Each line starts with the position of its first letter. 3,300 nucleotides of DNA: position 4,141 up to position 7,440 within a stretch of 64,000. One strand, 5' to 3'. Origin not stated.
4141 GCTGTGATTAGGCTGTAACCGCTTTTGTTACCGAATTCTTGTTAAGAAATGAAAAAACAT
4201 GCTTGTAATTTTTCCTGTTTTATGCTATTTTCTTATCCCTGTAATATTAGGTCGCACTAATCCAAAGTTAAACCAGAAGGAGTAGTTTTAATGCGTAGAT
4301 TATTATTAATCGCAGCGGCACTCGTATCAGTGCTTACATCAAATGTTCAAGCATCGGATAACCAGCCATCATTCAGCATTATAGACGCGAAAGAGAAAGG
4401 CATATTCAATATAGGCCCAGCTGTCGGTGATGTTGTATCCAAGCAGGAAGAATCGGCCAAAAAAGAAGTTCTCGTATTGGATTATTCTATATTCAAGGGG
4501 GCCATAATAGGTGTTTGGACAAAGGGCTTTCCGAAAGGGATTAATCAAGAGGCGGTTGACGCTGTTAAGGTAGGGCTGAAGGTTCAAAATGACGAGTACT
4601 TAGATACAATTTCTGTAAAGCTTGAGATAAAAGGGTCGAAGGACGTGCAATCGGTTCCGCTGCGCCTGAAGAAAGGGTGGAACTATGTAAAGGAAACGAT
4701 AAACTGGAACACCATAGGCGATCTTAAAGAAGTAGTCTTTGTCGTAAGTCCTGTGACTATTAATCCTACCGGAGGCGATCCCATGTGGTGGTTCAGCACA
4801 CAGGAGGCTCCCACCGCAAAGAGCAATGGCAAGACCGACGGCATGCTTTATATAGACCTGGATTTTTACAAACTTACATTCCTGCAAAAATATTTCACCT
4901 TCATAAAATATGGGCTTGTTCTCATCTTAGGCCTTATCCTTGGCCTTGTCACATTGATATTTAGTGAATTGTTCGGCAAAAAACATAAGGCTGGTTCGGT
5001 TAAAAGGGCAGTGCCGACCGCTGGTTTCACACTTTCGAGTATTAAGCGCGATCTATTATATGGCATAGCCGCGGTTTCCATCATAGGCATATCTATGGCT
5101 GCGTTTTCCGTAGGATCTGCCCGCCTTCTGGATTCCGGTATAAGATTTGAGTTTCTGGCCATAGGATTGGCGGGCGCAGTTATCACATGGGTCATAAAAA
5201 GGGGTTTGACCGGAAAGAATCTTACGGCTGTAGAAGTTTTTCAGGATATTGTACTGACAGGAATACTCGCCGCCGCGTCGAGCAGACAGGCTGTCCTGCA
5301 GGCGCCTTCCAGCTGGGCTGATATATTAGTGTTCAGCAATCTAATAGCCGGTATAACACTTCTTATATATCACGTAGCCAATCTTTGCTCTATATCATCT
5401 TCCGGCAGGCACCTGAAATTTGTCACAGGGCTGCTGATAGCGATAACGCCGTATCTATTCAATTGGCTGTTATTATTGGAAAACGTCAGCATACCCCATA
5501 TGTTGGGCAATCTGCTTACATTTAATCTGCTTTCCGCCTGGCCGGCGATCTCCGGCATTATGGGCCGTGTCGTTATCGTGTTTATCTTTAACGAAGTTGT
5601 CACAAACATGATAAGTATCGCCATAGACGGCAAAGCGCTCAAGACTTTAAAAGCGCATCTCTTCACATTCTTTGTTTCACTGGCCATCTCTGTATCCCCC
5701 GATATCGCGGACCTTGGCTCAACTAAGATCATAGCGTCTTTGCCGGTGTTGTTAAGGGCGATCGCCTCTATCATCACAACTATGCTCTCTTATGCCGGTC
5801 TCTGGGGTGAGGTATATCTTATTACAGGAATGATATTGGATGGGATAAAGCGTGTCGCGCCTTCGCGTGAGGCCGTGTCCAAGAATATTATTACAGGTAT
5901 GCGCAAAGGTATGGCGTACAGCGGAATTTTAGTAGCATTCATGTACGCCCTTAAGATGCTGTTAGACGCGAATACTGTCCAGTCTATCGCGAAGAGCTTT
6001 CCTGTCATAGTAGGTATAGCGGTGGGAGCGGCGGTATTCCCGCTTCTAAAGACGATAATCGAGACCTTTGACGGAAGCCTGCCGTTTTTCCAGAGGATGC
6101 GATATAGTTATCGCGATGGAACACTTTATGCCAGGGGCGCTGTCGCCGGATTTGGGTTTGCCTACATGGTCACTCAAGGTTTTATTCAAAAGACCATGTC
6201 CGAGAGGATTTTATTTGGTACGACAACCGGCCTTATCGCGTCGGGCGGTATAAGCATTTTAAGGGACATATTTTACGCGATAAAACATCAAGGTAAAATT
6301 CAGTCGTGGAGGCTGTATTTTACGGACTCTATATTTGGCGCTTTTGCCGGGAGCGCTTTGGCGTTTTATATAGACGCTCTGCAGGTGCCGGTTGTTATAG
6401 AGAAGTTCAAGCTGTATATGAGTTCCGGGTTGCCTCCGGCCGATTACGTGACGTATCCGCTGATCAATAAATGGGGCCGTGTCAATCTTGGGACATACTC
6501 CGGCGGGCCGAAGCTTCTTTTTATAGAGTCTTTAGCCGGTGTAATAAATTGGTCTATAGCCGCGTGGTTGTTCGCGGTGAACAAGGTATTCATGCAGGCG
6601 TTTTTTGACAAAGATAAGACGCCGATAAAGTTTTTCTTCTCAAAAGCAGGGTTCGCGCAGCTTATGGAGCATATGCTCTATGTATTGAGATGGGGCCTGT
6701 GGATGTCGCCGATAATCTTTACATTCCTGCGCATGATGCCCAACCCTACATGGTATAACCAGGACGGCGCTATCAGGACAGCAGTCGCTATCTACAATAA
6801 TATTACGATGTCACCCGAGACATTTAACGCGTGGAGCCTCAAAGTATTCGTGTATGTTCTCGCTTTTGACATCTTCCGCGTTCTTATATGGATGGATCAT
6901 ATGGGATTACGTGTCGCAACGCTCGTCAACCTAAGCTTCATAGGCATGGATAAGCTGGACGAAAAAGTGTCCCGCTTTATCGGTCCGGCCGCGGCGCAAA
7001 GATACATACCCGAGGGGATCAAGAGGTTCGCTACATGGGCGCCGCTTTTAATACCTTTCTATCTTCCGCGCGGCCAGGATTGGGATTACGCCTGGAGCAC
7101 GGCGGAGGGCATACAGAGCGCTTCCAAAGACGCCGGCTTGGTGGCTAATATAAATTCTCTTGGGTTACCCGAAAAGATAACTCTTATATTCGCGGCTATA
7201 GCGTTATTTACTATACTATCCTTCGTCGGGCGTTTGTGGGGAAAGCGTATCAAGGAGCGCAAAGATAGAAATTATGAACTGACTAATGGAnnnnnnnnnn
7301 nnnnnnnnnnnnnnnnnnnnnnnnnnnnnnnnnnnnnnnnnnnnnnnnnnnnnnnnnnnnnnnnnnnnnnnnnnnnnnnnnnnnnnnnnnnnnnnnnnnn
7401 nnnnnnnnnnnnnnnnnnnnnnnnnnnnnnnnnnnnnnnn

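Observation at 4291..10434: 2047-aa giant membrane protein coupling a polytopic domain of about 750 aa to a GH94-like glycoside phosphorylase module, with no glycosyltransferase domain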

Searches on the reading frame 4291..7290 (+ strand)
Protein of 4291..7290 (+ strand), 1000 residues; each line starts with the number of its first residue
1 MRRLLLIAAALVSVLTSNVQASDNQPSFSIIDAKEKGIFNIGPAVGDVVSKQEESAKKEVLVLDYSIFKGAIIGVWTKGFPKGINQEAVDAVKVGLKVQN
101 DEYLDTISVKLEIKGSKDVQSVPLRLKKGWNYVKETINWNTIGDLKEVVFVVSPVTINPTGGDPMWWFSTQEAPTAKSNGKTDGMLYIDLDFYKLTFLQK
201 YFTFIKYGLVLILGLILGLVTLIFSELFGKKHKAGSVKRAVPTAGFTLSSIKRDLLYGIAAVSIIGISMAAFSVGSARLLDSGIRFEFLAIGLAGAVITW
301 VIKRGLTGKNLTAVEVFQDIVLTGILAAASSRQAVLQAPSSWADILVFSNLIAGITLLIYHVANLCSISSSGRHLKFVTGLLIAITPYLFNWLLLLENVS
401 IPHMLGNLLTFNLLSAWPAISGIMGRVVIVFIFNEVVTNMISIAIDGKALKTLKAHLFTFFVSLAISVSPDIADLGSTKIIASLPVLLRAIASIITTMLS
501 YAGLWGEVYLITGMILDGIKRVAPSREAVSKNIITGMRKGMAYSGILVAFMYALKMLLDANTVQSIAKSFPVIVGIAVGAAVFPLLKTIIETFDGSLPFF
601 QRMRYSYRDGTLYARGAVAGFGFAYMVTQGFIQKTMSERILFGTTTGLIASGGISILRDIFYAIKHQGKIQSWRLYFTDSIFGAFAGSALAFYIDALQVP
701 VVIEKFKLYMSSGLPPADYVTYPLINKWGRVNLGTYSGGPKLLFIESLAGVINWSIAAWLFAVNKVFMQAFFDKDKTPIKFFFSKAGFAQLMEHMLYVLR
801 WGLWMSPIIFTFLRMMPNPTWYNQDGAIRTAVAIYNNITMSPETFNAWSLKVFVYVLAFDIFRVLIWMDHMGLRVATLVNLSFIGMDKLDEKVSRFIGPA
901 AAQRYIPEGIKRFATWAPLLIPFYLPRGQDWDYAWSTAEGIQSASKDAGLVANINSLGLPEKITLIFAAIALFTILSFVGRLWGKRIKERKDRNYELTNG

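Call 10: find_homologous_proteins(query=window:4291-7290:+, max_evalue=0.001)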
Query window:4291-7290:+ (1000 aa): 9 proteins with E <= 0.001 among 8000 candidates.
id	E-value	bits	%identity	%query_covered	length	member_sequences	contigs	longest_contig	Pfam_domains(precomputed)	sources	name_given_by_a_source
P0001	0.0e+0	1364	58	98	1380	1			PF06165.19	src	-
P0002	0.0e+0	1325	56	95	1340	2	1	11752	PF06165.19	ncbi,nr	ncbi:MAG: hypothetical protein ISS92_05995, partial [Candidatus Omnitrophica bacterium]|nr:hypotheti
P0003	0.0e+0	1248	57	100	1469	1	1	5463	PF06165.19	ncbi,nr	ncbi:MAG: hypothetical protein Q8O01_07640, partial [Candidatus Omnitrophota bacterium]|nr:hypotheti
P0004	0.0e+0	1192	55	100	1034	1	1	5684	-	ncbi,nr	ncbi:MAG: hypothetical protein NTY34_00780, partial [Candidatus Omnitrophica bacterium]|nr:hypotheti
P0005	0.0e+0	1190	53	97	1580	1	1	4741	PF06165.19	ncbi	ncbi:hypothetical protein ACFLTD_04490, partial [Elusimicrobiota bacterium]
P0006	0.0e+0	1092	56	90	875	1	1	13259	-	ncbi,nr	ncbi:MAG: hypothetical protein Q7S07_01885, partial [Candidatus Omnitrophota bacterium]|nr:hypotheti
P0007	8.1e-283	959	69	64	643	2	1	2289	-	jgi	jgi:cyclic beta-1,2-glucan synthetase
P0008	1.3e-217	744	44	61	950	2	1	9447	-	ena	-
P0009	6.4e-145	503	39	44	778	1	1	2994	-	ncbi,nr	ncbi:MAG TPA: hypothetical protein P5079_11190, partial [Elusimicrobiota bacterium]|nr:hypothetical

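Call 27: find_related_loci(query=A1, collection=genome_contigs, flank=10000)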
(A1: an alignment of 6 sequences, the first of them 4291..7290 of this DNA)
Query A1 (1000 aa) in genome_contigs; peptide patterns used: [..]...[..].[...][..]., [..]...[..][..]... (x = any residue, [..] = any of these).
59 stretches matched a pattern; 39 encode a relative of the query (tblastn E <= 1e-3); 38 distinct loci.
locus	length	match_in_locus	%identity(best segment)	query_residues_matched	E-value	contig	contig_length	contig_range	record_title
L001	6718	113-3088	67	23-999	0e+0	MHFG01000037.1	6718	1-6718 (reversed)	MAG: Omnitrophica bacterium RIFCSPHIGHO2_02_FULL_46_20 rifcsphigho2_02_scaffold_27951, whole genome shotgun sequence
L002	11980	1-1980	86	341-1000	0e+0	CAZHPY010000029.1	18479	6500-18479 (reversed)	MAG TPA_asm: uncultured Planctomycetia bacterium isolate binchicken_co220_179 genome assembly, contig: NODE_1869_length_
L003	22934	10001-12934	54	2-999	0e+0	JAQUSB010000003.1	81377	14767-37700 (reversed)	MAG: Candidatus Omnitrophota bacterium isolate STD1_87 NODE_589_length_81377_cov_5.115815_Sandtown_D1, whole genome shot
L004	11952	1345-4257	57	18-999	0e+0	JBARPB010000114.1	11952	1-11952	MAG: Candidatus Omnitrophota bacterium isolate MFD13423_ilm_asm_bin5 k127_359702, whole genome shotgun sequence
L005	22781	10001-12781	59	24-977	0e+0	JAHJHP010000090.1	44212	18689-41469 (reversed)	MAG: Candidatus Omnitrophota bacterium isolate Modern_marine_planktonic.mb.39 Modern_marine_plan.mb.39_k141_819677, whol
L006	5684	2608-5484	55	5-999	0e+0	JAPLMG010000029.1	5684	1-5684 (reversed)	MAG: Candidatus Omnitrophota bacterium isolate LacPavin_0920_SED3_MAG_48_12 LacPavin_0920_SED3_scaffold_618612, whole ge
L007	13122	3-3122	55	27-999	0e+0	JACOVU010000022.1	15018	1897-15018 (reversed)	MAG: Candidatus Omnitrophota bacterium isolate NC_groundwater_108_Ag_S-0.2um_46_37 S_p2_S4_170907_scaffold_435763, whole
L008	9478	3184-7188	54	3-999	0e+0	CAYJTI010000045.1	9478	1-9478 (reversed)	MAG TPA_asm: uncultured bacterium isolate ERP125453_co1_299 genome assembly, contig: NODE_8601_length_9478_cov_4.773851,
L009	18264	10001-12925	55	2-999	0e+0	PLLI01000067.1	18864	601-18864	MAG: Candidatus Omnitrophota bacterium isolate fen_1322 73.20120800_E3X.45_contig_12542, whole genome shotgun sequence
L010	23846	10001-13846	57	26-979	0e+0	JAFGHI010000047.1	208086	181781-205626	MAG: Candidatus Omnitrophota bacterium isolate Zod_Metabat.1447 k87_11021542, whole genome shotgun sequence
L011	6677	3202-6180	55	7-999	0e+0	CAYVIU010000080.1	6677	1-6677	MAG TPA_asm: uncultured Planctomycetia bacterium isolate SRP077602_co2_161 genome assembly, contig: NODE_17037_length_66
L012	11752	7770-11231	56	4-978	0e+0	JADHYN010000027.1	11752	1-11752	MAG: Candidatus Omnitrophota bacterium isolate BS750m-G80 BS-750m-C9926, whole genome shotgun sequence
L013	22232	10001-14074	54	3-999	0e+0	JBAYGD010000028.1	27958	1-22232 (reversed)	MAG: Candidatus Omnitrophota bacterium isolate SO_2016_GW1_117 scaffold03020_OW334_2016, whole genome shotgun sequence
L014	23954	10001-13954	54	16-999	0e+0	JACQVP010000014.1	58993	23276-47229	MAG: Candidatus Omnitrophota bacterium isolate NC_groundwater_1466_Ag_S-0.65um_60_22 S_p65_S5_coassembly_k141_671372, wh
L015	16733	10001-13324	56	23-978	0e+0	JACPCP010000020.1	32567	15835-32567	MAG: Candidatus Omnitrophota bacterium isolate NC_groundwater_286_Ag_S-0.65um_55_12 S6_GD2017_2_S65_scaffold_559, whole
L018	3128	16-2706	56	90-1000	0e+0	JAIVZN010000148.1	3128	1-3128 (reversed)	MAG: Deltaproteobacteria bacterium isolate SFP3_US_06_6 NODE_20866_length_3157_cov_2.719802, whole genome shotgun sequen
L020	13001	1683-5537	51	22-1000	0e+0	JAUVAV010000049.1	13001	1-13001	MAG: candidate division FCPU426 bacterium isolate CSMAG_228 CSMAG_228_k127_9500917_length_13001_cov_192.5979, whole geno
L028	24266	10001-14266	44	14-999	0e+0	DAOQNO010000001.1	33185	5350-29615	MAG TPA_asm: Elusimicrobiota bacterium isolate AMR_MDS_0494 NODE_353_length_33185_cov_5.672110, whole genome shotgun seq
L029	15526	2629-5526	45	6-999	0e+0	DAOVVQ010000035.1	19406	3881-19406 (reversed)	MAG TPA_asm: Planctomycetota bacterium isolate CSMAG_1709 CSMAG_1709_k141_1818428_length_19406_cov_9.0000, whole genome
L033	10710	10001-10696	70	1-231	5e-90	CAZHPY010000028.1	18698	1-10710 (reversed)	MAG TPA_asm: uncultured Planctomycetia bacterium isolate binchicken_co220_179 genome assembly, contig: NODE_1836_length_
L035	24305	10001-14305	45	3-999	0e+0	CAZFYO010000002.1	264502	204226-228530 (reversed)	MAG TPA_asm: uncultured Elusimicrobia sp. isolate SRP342105_co1_313 genome assembly, contig: NODE_35_length_264502_cov_1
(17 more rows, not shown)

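Call 28: search_protein_representatives(alignment_id=A1)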
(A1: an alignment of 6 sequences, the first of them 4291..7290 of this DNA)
Query: 6 sequences, 881 profile positions. Proteins with E-value up to 0.001 (for the whole library): 590; up to 1e-10: 474; up to 1e-30: 229. The best 150 are listed.
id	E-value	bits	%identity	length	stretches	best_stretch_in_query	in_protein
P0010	0.0e+00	1426.9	-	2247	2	33-881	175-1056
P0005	0.0e+00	1415.1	-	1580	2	34-881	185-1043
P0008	0.0e+00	1330.0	-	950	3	20-616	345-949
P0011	0.0e+00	1282.4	-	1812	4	32-881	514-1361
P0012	0.0e+00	1063.1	-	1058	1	237-881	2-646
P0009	3.9e-286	968.3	-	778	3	24-446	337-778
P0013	1.3e-280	950.0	-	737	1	10-712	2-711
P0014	1.6e-260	883.6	-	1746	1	7-880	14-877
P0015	6.9e-259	878.1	-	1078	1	39-880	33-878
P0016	2.6e-224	763.7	-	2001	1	32-881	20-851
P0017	3.8e-224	763.2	-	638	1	380-881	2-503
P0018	1.4e-219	748.1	-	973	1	41-872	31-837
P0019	1.3e-216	738.3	-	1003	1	36-881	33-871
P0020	8.4e-215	732.3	-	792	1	273-880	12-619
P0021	2.1e-213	727.7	-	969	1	237-879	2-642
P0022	2.7e-211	720.7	-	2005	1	32-881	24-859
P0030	1.2e-164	566.4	-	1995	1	67-881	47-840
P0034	1.5e-154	532.9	-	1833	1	268-881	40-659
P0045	1.8e-135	469.8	-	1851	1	307-881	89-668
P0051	5.5e-127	441.7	-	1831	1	270-881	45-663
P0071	4.0e-106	372.7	-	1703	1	323-881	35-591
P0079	3.7e-90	319.9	-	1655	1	450-881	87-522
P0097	1.2e-68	248.7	-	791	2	748-864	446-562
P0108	1.2e-64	235.5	-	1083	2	732-881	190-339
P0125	2.7e-57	211.2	-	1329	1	715-881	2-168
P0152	1.1e-45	172.8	-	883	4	698-769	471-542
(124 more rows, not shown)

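Call 29: search_protein_families(library=pfam, proteins=[P0034, P0045, P0079, P0108, P0125, P0152, P0097], max_evalue=0.001)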
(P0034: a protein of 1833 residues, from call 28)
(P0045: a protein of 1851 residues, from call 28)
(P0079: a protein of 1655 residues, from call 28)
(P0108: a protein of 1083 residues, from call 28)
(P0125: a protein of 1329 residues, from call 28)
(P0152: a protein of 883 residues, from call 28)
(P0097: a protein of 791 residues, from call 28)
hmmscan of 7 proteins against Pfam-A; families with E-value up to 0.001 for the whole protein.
P0034 (1833 aa): 2 families
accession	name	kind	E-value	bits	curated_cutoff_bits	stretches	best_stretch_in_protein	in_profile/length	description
PF06165.18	GH94_b-supersand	-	2.9e-79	266.5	23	2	1084-1326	1-251/251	Glycosyl hydrolase 94, supersandwich domain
PF17167.11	Glyco_hydro_94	-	4.5e-68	230.3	27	1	1357-1786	1-416/420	Glycosyl hydrolase 94 superfamily, catalytic domain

P0045 (1851 aa): 2 families
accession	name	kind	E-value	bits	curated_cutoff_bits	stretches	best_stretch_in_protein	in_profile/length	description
PF06165.18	GH94_b-supersand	-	8.7e-72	242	23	2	1101-1343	1-251/251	Glycosyl hydrolase 94, supersandwich domain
PF17167.11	Glyco_hydro_94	-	4.8e-69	233.5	27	1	1374-1800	1-413/420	Glycosyl hydrolase 94 superfamily, catalytic domain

P0079 (1655 aa): 2 families
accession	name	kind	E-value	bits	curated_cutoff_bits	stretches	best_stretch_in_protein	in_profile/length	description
PF06165.18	GH94_b-supersand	-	7.2e-65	219.4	23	2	923-1165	1-251/251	Glycosyl hydrolase 94, supersandwich domain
PF17167.11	Glyco_hydro_94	-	4.2e-59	200.8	27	1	1196-1620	1-420/420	Glycosyl hydrolase 94 superfamily, catalytic domain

P0108 (1083 aa): 2 families
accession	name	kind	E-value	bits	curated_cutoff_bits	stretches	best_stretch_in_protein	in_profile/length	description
PF17167.11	Glyco_hydro_94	-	1.9e-37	129.4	27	1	741-991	2-246/420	Glycosyl hydrolase 94 superfamily, catalytic domain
PF06165.18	GH94_b-supersand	-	1.5e-28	100.4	23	1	435-690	9-248/251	Glycosyl hydrolase 94, supersandwich domain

P0125 (1329 aa): 2 families
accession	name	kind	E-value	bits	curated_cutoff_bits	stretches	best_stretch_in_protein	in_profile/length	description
PF17167.11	Glyco_hydro_94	-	6.5e-66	223.2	27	1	861-1284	1-414/420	Glycosyl hydrolase 94 superfamily, catalytic domain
PF06165.18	GH94_b-supersand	-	1.1e-59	202.5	23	2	589-830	1-251/251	Glycosyl hydrolase 94, supersandwich domain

P0152 (883 aa): 0 families

P0097 (791 aa): 0 families

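Call 31: list_cluster_members(proteins=[P0034, P0045, P0051, P0016, P0022, P0030, P0010, P0011, P0079, P0071])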
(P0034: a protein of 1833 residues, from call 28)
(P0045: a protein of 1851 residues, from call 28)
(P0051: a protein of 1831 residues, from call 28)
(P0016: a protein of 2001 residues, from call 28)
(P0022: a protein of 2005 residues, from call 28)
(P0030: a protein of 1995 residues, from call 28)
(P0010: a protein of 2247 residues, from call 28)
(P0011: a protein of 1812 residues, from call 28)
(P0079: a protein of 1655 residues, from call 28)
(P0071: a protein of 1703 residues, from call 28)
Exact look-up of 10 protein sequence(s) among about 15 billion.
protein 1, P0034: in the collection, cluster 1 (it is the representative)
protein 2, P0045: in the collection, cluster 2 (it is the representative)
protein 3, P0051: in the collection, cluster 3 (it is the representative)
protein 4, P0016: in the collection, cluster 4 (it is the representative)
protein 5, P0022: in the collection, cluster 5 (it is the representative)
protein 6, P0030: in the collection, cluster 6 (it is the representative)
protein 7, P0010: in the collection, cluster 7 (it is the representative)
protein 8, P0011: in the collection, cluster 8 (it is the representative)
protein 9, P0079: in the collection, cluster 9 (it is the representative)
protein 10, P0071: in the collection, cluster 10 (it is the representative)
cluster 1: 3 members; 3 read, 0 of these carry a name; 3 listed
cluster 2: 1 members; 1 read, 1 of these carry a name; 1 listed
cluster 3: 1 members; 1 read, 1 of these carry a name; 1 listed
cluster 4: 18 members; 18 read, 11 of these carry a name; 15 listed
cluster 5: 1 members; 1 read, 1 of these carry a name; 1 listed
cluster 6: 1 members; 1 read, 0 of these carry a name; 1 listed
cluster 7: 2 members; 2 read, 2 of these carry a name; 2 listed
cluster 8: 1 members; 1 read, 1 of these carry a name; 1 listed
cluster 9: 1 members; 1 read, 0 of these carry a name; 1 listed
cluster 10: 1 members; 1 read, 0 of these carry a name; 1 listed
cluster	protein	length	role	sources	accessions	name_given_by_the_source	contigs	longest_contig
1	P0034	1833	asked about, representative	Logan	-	-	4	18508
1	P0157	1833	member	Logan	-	-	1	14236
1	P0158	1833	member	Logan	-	-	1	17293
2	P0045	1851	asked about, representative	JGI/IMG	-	cyclic beta-1,2-glucan synthetase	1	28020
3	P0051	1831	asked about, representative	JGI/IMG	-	cyclic beta-1,2-glucan synthetase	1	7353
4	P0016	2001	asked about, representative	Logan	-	-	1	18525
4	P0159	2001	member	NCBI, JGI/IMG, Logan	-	cyclic beta-1,2-glucan synthetase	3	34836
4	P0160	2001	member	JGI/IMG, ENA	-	cyclic beta-1,2-glucan synthetase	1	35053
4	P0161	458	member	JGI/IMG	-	cyclic beta-1,2-glucan synthetase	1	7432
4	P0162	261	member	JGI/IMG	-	cyclic beta-1,2-glucan synthetase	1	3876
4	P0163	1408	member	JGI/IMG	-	cyclic beta-1,2-glucan synthetase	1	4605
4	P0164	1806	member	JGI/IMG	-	cyclic beta-1,2-glucan synthetase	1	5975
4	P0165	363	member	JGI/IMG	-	hypothetical protein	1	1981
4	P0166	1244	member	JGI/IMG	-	cyclic beta-1,2-glucan synthetase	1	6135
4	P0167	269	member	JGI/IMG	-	cyclic beta-1,2-glucan synthetase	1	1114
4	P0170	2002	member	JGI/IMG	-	-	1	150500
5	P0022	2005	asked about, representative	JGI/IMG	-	cyclic beta-1,2-glucan synthetase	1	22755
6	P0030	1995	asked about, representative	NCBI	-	-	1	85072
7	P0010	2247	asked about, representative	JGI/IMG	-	cyclic beta-1,2-glucan synthetase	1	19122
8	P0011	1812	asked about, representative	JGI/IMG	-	cyclic beta-1,2-glucan synthetase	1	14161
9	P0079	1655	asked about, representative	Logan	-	-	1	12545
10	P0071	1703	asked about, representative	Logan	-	-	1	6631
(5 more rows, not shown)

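Call 41: search_protein_families(library=pfam, proteins=[L003:536-2905:+, L003:2916-3584:+, L003:3589-5061:+, L003:5106-5753:+, L003:5799-8114:+, L003:8130-9956:+, L003:16192-18288:+, L003:18389-19330:+, L003:19349-20230:+, L003:20958-22211:+], max_evalue=0.0001)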
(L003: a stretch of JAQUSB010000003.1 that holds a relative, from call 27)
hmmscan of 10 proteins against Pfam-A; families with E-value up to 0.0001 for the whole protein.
L003:536-2905:+ (790 aa): 2 families
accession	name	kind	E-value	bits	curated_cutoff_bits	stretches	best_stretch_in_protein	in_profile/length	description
PF17167.11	Glyco_hydro_94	-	8.3e-112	374.4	27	1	310-713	1-420/420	Glycosyl hydrolase 94 superfamily, catalytic domain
PF06165.18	GH94_b-supersand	-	4.1e-81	272.6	23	1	26-279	1-251/251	Glycosyl hydrolase 94, supersandwich domain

L003:2916-3584:+ (223 aa): 2 families
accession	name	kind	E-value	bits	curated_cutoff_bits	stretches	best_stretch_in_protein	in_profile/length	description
PF00072.30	Response_reg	-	6.1e-32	110.5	30.2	1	3-113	1-111/111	Response regulator receiver domain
PF00486.34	Trans_reg_C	-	2e-29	101.9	26.2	1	146-221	1-77/77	Transcriptional regulatory protein, C terminal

L003:3589-5061:+ (491 aa): 4 families
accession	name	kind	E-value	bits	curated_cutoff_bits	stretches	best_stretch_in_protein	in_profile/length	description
PF02518.31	HATPase_c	-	1.9e-33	115.6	26.4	1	382-490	1-109/111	Histidine kinase-, DNA gyrase B-, and HSP90-like ATPase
PF00512.31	HisKA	-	7.6e-13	48.7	26.9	1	272-336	2-65/66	His Kinase A (phospho-acceptor) domain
PF00672.30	HAMP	-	1.8e-08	35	25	1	214-266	1-52/53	HAMP domain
PF14501.12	HATPase_c_5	-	9.1e-06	26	22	1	386-478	5-92/102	GHKL domain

L003:5106-5753:+ (216 aa): 1 family
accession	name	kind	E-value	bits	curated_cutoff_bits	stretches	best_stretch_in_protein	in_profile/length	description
PF03425.19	CBM_11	-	2.5e-08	34.6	27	1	38-184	3-142/182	Carbohydrate binding domain (family 11)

L003:5799-8114:+ (772 aa): 2 families
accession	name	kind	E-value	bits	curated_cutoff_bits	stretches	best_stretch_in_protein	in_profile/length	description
PF10091.15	Glycoamylase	-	5.8e-64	216.1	27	1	540-754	3-220/221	Putative glucoamylase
PF21582.3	CBM30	-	1.5e-05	25.4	27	1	133-241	68-170/170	Carbohydrate binding domain 30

L003:8130-9956:+ (609 aa): 2 families
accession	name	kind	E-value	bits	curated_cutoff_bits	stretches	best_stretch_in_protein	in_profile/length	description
PF13174.12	TPR_6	-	8.2e-08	32.8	26.3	0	313-343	3-33/33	Tetratricopeptide repeat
PF13525.12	YfiO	-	3.2e-05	24.2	25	1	273-343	5-75/203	Outer membrane lipoprotein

L003:16192-18288:+ (699 aa): 2 families
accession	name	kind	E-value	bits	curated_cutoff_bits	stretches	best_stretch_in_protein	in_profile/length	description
PF10091.15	Glycoamylase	-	4.5e-21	75.8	27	1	516-681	42-219/221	Putative glucoamylase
PF11329.14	DUF3131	-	2.8e-05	23.7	20.3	1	286-383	1-86/367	Protein of unknown function (DUF3131)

L003:18389-19330:+ (314 aa): 1 family
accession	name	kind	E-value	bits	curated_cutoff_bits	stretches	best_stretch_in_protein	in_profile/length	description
PF00528.27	BPD_transp_1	-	9e-13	48.8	26.4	1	114-298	43-172/184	Binding-protein-dependent transport system inner membrane component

L003:19349-20230:+ (294 aa): 1 family
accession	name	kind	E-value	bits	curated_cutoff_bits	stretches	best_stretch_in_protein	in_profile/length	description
PF00528.27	BPD_transp_1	-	2.3e-18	67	26.4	1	113-281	10-177/184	Binding-protein-dependent transport system inner membrane component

L003:20958-22211:+ (418 aa): 1 family
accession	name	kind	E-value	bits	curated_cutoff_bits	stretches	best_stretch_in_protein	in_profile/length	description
PF00480.26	ROK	-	1.4e-41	143.4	22.9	2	99-256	2-154/294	ROK family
